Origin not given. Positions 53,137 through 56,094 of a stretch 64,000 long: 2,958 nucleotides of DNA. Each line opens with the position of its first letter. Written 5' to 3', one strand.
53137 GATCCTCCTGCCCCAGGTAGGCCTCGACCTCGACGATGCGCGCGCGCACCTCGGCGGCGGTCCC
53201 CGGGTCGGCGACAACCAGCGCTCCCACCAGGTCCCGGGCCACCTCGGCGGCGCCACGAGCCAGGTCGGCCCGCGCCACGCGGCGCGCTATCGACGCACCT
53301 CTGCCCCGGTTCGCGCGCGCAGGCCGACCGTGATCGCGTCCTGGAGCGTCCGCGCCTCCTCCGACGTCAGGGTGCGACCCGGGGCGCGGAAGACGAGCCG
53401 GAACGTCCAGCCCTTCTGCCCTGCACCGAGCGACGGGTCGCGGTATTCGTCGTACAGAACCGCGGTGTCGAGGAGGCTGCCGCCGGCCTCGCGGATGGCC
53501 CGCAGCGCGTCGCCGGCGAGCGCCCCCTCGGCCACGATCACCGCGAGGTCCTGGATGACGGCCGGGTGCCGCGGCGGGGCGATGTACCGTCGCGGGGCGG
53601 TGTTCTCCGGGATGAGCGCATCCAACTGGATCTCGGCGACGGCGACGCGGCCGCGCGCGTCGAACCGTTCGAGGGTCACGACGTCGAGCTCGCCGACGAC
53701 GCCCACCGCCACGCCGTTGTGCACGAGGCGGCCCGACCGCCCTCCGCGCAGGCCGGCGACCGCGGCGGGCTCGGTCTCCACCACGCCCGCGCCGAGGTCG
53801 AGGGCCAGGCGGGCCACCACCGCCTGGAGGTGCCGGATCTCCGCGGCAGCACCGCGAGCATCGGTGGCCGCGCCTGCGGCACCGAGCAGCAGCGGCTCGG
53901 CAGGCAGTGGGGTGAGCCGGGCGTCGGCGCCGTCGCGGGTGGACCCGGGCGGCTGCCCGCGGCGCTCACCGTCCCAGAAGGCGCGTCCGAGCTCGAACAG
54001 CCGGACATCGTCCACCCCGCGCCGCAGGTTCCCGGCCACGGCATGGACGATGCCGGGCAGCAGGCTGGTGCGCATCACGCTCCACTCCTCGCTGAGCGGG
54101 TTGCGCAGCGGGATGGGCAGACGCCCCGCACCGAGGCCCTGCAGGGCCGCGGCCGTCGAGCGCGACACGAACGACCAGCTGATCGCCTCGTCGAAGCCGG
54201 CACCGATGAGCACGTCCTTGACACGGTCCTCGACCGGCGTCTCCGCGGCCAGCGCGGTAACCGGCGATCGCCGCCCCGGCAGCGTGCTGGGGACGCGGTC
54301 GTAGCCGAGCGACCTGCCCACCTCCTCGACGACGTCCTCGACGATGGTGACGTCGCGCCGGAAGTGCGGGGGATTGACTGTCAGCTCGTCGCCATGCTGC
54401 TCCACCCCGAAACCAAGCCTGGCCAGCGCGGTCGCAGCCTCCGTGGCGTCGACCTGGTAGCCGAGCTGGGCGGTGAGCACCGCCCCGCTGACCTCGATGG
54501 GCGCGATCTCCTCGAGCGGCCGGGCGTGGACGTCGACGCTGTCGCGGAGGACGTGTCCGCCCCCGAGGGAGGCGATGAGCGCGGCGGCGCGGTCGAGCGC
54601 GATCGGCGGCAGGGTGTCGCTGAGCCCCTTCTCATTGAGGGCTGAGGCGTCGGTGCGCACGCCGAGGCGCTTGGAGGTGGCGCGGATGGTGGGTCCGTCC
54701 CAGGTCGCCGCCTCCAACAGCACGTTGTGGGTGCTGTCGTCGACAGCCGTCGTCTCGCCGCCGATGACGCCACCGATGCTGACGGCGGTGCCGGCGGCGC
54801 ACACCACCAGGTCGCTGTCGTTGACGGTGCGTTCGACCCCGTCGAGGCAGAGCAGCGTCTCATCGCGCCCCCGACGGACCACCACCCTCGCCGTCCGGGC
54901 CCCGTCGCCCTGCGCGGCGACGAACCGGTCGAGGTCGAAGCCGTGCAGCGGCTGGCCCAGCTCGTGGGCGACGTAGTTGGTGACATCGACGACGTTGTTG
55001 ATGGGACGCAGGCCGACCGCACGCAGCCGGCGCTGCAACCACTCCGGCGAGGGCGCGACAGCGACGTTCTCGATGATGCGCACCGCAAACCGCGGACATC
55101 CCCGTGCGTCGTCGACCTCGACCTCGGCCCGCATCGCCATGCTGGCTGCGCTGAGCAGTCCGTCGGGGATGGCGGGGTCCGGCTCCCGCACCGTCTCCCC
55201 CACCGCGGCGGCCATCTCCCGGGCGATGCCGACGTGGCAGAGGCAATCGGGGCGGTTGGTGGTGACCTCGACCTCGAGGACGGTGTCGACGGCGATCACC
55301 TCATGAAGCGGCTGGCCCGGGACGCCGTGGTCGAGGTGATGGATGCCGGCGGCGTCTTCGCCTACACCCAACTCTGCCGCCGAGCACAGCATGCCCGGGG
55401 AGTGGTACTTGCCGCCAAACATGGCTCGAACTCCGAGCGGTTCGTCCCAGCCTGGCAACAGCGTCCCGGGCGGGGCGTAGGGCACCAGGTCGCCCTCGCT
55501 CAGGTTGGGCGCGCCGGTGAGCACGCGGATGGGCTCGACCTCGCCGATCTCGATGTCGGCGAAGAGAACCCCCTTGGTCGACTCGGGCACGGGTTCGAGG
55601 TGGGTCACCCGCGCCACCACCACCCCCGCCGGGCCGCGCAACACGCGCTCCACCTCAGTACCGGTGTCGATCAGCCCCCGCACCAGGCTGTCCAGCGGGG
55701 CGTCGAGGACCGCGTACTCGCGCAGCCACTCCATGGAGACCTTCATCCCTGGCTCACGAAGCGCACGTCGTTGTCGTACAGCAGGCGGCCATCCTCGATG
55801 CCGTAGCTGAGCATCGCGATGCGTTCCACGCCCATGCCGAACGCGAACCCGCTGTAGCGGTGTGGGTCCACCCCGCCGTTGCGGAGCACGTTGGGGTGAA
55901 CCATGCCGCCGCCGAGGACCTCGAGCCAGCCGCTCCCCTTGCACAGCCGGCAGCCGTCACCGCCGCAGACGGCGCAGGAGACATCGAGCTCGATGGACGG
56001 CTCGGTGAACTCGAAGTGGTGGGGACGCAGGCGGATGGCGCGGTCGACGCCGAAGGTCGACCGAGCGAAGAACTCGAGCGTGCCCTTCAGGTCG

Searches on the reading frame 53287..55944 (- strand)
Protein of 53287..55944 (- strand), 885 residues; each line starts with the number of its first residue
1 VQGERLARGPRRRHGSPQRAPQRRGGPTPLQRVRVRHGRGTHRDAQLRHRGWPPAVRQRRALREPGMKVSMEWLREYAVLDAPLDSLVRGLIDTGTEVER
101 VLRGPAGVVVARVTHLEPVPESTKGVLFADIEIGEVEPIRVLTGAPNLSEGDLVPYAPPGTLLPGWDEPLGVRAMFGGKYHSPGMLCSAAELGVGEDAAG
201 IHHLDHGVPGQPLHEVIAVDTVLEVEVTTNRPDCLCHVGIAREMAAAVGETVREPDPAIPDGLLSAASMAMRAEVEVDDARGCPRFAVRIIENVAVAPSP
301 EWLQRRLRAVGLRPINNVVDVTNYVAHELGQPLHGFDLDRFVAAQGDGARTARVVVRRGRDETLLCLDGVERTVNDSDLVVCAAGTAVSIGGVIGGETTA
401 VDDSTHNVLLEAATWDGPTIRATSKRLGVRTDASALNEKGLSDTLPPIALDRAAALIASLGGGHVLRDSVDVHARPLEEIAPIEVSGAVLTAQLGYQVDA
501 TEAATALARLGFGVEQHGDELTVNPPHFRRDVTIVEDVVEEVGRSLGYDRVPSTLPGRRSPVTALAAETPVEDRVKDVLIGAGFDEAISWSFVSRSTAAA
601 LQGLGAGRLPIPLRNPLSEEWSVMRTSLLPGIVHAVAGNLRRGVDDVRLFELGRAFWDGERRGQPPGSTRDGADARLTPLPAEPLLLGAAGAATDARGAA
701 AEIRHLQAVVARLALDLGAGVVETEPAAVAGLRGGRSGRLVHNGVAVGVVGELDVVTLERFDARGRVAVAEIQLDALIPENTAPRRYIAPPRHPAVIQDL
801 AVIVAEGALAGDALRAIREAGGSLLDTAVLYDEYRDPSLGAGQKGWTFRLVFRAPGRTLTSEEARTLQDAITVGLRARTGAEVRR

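Call 68: search_protein_families(library=pfam, proteins=[window:53287-55944:-], max_evalue=0.0001)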
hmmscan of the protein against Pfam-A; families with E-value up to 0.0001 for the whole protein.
window:53287-55944:- (885 aa): 5 families
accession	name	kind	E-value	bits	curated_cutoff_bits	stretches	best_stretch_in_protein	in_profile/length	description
PF03483.22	B3_4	-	4.1e-57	193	29.3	1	283-461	2-173/174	B3/4 domain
PF17759.6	tRNA_synthFbeta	-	4.7e-41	141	22.4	1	552-774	2-214/214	Phenylalanyl tRNA synthetase beta chain CLM domain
PF03147.19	FDX-ACB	-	1e-16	61.6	31.1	1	791-884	1-94/94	Ferredoxin-fold anticodon binding domain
PF03484.21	B5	-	2.9e-15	56.6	28.6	1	490-548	8-67/67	tRNA synthetase B5 domain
PF01588.26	tRNA_bind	-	4.6e-05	23.9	27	0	108-205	1-88/96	Putative tRNA binding domain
